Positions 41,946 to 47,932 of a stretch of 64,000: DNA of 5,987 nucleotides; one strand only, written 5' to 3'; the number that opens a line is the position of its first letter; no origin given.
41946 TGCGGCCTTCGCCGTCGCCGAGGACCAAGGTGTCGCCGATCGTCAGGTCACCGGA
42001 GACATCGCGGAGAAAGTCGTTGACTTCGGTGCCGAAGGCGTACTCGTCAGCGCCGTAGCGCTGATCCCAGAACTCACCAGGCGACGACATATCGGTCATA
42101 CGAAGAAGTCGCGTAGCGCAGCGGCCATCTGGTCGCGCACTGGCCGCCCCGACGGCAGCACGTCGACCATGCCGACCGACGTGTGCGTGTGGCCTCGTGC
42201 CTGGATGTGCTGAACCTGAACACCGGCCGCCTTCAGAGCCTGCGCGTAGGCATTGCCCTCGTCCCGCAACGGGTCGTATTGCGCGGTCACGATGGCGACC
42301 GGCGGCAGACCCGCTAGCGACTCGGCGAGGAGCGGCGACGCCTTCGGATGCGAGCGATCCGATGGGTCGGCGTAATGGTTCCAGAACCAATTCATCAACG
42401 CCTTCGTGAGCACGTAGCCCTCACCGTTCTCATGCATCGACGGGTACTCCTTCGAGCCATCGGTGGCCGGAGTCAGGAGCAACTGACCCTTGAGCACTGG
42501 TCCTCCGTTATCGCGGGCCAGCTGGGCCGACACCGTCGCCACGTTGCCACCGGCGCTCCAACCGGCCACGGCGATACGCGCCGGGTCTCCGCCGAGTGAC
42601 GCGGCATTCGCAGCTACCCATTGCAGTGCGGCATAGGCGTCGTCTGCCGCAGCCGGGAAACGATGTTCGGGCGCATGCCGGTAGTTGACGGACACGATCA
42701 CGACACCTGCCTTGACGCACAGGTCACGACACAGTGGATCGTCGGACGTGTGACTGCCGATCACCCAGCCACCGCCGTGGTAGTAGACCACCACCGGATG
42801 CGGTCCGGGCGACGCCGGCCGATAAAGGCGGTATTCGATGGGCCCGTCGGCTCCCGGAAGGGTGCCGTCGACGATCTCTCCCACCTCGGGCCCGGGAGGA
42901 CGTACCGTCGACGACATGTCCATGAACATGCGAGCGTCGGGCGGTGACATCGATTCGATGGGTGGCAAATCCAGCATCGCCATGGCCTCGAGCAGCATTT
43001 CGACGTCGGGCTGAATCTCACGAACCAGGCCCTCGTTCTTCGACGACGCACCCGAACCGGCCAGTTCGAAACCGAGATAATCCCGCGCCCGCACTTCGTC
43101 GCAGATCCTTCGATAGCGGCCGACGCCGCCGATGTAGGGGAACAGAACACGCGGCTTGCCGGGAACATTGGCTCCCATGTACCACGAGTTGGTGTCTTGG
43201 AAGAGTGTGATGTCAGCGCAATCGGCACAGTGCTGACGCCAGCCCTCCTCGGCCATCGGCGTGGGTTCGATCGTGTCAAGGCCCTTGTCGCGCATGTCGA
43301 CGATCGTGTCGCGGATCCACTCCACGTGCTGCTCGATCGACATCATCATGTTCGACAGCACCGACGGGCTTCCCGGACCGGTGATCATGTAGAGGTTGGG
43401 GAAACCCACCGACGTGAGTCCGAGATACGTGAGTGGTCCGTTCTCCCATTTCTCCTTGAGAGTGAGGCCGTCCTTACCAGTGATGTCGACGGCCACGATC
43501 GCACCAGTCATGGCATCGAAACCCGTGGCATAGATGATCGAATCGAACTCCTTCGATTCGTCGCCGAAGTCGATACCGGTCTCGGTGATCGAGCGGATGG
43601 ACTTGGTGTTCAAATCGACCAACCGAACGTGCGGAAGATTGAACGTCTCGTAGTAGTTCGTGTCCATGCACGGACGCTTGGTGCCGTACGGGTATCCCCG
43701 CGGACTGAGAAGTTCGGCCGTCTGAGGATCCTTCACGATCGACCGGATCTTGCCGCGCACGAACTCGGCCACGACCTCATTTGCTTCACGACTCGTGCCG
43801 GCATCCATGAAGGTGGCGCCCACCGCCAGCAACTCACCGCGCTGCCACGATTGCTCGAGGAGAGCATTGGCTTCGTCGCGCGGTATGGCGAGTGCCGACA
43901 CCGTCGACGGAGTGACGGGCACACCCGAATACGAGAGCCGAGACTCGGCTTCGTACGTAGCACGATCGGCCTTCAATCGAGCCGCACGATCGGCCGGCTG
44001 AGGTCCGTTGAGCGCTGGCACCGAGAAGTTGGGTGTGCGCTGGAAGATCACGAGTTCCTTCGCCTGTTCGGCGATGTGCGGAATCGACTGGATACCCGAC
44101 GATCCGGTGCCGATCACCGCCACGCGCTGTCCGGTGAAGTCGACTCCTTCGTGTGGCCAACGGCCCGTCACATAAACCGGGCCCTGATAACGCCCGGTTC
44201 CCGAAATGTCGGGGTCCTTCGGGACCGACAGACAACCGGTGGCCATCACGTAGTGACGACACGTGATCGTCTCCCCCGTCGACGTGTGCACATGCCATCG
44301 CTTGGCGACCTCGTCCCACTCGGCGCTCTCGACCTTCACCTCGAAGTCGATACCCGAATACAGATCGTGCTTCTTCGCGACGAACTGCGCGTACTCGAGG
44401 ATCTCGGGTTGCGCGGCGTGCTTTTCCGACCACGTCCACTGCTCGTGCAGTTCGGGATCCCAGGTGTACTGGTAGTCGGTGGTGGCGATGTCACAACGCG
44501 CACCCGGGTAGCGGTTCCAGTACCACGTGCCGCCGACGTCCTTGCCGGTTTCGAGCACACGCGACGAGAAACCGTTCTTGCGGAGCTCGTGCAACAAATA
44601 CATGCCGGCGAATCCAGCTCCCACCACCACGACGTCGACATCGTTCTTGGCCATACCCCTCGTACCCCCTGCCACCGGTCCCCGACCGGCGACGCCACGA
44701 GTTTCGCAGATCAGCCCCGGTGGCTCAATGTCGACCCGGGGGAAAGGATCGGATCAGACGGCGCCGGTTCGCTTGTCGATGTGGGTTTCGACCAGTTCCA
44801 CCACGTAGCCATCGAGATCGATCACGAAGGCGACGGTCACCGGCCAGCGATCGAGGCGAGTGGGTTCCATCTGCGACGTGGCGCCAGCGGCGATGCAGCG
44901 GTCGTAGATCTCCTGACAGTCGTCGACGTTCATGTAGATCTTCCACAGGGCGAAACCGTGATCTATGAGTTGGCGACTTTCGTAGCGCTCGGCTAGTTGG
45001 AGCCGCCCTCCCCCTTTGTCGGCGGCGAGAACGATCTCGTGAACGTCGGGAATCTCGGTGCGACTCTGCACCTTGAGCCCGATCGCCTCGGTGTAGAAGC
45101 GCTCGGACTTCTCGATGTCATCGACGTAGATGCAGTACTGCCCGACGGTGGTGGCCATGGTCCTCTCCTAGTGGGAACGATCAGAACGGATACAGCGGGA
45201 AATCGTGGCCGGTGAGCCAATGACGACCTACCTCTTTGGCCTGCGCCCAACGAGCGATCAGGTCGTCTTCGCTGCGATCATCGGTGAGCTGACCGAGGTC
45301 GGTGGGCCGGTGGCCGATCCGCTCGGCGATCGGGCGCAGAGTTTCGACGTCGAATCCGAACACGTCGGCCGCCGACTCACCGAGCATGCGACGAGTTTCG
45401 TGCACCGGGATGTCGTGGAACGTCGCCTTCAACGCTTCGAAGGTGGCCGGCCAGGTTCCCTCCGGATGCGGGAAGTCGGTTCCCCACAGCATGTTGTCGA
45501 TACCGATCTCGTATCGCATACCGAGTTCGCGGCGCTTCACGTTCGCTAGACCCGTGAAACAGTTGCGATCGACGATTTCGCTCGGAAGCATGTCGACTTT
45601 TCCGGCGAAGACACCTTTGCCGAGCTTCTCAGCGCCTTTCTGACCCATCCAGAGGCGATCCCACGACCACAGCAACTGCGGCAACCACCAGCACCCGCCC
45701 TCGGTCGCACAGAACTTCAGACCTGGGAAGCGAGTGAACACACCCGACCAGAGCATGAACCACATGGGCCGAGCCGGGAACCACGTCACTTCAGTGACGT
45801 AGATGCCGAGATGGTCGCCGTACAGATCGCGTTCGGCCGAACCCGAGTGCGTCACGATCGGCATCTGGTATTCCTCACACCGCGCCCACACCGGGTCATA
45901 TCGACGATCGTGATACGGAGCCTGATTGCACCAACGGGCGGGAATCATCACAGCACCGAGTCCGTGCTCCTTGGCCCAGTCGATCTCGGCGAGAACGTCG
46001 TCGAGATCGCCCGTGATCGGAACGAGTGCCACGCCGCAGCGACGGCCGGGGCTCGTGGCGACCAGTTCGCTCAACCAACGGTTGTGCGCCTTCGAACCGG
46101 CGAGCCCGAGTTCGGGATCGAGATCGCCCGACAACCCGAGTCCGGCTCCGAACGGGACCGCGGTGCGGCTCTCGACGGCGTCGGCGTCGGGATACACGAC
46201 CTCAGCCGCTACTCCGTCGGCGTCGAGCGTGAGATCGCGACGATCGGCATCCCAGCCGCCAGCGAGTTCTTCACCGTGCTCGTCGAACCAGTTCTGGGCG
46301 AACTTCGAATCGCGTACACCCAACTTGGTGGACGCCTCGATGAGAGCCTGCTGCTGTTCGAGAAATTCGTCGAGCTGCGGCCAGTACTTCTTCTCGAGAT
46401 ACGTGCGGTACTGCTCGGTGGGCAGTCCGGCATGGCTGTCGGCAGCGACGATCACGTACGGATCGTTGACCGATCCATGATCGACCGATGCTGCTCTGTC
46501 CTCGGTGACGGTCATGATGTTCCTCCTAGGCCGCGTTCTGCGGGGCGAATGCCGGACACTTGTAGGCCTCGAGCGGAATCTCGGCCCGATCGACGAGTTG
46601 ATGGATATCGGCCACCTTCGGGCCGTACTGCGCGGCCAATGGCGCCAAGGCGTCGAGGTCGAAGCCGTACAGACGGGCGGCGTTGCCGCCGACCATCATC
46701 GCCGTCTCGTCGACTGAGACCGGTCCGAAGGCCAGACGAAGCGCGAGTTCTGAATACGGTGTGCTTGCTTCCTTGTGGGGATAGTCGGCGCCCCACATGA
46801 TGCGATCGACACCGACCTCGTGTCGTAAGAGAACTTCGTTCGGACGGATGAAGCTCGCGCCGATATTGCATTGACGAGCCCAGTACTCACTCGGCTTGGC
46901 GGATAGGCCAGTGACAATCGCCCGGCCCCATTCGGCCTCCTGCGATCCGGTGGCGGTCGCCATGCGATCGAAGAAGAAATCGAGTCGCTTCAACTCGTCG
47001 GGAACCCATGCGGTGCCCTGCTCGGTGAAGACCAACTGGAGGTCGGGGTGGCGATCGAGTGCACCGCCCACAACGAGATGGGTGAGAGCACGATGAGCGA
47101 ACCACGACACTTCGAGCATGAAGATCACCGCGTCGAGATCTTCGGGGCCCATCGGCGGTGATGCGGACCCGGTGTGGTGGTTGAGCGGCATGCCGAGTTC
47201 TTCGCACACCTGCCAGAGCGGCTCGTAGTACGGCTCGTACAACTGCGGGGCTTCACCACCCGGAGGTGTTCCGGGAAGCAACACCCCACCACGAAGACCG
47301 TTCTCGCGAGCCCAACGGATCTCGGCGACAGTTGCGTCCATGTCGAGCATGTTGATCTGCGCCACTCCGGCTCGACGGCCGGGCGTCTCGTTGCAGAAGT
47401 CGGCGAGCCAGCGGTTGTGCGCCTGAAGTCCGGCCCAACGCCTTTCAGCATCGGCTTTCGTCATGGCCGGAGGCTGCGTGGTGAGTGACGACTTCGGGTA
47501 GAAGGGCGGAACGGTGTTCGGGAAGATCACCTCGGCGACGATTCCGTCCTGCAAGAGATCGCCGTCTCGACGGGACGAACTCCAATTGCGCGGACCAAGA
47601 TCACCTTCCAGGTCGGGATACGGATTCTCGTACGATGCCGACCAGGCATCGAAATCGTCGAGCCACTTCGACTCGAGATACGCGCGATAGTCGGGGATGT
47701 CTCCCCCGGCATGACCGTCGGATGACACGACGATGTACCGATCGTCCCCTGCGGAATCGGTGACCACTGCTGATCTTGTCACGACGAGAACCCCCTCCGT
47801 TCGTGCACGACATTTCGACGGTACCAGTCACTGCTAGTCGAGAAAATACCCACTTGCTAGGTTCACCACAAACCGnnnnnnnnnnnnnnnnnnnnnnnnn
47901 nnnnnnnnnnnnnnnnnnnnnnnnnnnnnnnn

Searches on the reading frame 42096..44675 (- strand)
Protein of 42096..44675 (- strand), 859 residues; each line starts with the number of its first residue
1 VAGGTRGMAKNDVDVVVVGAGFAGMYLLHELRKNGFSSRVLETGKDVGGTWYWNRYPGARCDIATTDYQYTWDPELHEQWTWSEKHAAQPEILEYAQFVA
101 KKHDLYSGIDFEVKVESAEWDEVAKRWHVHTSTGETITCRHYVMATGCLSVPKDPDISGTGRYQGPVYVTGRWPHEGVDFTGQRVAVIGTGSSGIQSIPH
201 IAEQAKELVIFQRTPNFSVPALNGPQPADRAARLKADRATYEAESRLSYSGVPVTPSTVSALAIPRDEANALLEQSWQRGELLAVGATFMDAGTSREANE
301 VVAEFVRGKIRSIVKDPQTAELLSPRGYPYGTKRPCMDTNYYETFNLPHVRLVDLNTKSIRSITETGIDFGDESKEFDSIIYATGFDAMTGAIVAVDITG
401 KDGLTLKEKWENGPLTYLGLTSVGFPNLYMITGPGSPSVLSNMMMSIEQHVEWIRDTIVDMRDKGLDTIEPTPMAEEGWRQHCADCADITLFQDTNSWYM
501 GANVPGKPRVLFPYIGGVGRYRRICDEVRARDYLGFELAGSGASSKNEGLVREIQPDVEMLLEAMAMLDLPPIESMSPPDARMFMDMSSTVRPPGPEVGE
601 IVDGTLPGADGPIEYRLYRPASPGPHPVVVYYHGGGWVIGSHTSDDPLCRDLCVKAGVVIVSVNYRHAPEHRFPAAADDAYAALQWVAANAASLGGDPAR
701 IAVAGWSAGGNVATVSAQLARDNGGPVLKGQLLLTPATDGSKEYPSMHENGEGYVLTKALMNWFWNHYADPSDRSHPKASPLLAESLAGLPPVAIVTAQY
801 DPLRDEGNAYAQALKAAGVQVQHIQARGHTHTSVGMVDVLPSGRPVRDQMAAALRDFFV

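Call 14: search_protein_families(library=pfam, proteins=[window:42096-44675:-], max_evalue=0.001)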
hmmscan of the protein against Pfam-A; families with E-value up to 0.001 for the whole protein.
window:42096-44675:- (859 aa): 13 families
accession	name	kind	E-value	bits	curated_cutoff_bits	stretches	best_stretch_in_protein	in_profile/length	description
PF07859.19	Abhydrolase_3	-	3.5e-75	252.8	25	1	629-832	1-207/210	alpha/beta hydrolase fold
PF20434.5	BD-FAE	-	9.3e-24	84.6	26.8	1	618-721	4-111/215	BD-FAE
PF13738.12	Pyr_redox_3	-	2e-15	57.3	30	1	16-215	1-197/305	Pyridine nucleotide-disulphide oxidoreductase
PF00135.34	COesterase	-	5.1e-14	52.6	27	1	625-715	101-199/515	Carboxylesterase family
PF07992.20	Pyr_redox_2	-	1.7e-13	51.1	26.1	1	14-220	2-179/291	Pyridine nucleotide-disulphide oxidoreductase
PF13450.12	NAD_binding_8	-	3e-11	43.9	21.9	1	17-64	1-48/68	NAD(P)-binding Rossmann-like domain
PF03486.20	HI0933_like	-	3e-07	30.6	50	0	14-48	2-36/244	HI0933-like protein Rossmann domain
PF00743.25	FMO-like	-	3.6e-07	29.5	22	1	15-214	4-215/532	Flavin-binding monooxygenase-like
PF00890.30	FAD_binding_2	-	0.00013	21.8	20.4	0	14-53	1-40/414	FAD binding domain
PF13434.12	Lys_Orn_oxgnase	-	0.00033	20.3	21.3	0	89-213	94-221/339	L-lysine 6-monooxygenase/L-ornithine 5-monooxygenase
PF01266.30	DAO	-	0.00036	20.6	27.9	0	14-52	1-40/353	FAD dependent oxidoreductase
PF13454.12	NAD_binding_9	-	0.00037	20.9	21.8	0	16-98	1-89/155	FAD-NAD(P)-binding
PF05834.18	Lycopene_cycl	-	0.00098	18.7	23.4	0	14-155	1-148/380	Lycopene cyclase protein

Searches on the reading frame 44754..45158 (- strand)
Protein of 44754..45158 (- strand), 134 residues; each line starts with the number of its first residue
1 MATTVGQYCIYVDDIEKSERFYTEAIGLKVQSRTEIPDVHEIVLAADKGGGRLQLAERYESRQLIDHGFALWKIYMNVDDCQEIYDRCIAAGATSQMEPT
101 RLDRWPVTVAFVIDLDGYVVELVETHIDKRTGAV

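Call 14: search_protein_families(library=pfam, proteins=[window:44754-45158:-], max_evalue=0.001)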
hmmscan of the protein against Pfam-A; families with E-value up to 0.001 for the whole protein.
window:44754-45158:- (134 aa): 5 families
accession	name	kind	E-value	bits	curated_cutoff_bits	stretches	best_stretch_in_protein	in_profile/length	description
PF00903.31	Glyoxalase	-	5.9e-14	52.9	20.6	1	5-122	2-121/121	Glyoxalase/Bleomycin resistance protein/Dioxygenase superfamily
PF22677.2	Ble-like_N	-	4.1e-07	30.1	24.5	1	9-32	6-29/41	Bleomycin resistance protein-like N-terminal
PF13669.12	Glyoxalase_4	-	9e-06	26.4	27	1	7-94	2-92/109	Glyoxalase/Bleomycin resistance protein/Dioxygenase superfamily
PF12681.13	Glyoxalase_2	-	1.3e-05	25.5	30.1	1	9-124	5-115/118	Glyoxalase-like domain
PF18029.7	Glyoxalase_6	-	1.9e-05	25.7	23.6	1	9-111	3-94/106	Glyoxalase-like domain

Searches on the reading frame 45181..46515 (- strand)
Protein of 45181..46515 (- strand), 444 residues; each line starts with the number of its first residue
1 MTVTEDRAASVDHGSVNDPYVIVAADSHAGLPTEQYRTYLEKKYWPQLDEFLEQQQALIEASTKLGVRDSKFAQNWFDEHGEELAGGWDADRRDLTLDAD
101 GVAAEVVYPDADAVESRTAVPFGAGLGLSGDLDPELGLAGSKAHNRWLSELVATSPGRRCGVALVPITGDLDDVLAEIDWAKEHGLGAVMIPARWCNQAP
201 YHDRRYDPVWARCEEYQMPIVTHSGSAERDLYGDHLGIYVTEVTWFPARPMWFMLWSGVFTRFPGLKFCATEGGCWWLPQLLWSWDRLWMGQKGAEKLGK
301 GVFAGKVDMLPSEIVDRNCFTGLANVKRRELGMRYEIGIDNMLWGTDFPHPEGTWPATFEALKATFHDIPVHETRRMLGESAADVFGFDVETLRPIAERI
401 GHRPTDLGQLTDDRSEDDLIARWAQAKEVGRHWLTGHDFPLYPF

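Call 14: search_protein_families(library=pfam, proteins=[window:45181-46515:-], max_evalue=0.001)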
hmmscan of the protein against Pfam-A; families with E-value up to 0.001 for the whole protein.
window:45181-46515:- (444 aa): 1 family
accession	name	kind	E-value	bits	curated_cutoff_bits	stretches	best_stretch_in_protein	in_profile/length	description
PF04909.20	Amidohydro_2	-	8.5e-21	75.4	26.4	1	121-388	42-289/289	Amidohydrolase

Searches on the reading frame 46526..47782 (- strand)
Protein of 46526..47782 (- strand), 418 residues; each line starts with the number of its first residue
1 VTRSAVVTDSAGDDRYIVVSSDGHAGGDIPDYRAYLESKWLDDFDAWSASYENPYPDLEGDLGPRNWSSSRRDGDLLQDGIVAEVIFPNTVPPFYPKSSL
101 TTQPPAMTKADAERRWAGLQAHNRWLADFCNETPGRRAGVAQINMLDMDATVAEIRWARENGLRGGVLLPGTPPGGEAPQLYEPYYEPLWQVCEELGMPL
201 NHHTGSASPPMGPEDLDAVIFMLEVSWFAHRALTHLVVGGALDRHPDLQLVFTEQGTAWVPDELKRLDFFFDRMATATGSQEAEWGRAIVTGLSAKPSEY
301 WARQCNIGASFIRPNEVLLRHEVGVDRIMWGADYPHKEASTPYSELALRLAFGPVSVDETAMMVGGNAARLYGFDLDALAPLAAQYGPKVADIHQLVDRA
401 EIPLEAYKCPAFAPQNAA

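Call 14: search_protein_families(library=pfam, proteins=[window:46526-47782:-], max_evalue=0.001)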
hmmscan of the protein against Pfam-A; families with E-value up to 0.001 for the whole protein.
window:46526-47782:- (418 aa): 1 family
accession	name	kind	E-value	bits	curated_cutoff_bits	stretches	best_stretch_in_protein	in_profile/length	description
PF04909.20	Amidohydro_2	-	7.9e-33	114.9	26.4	1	113-374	55-289/289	Amidohydrolase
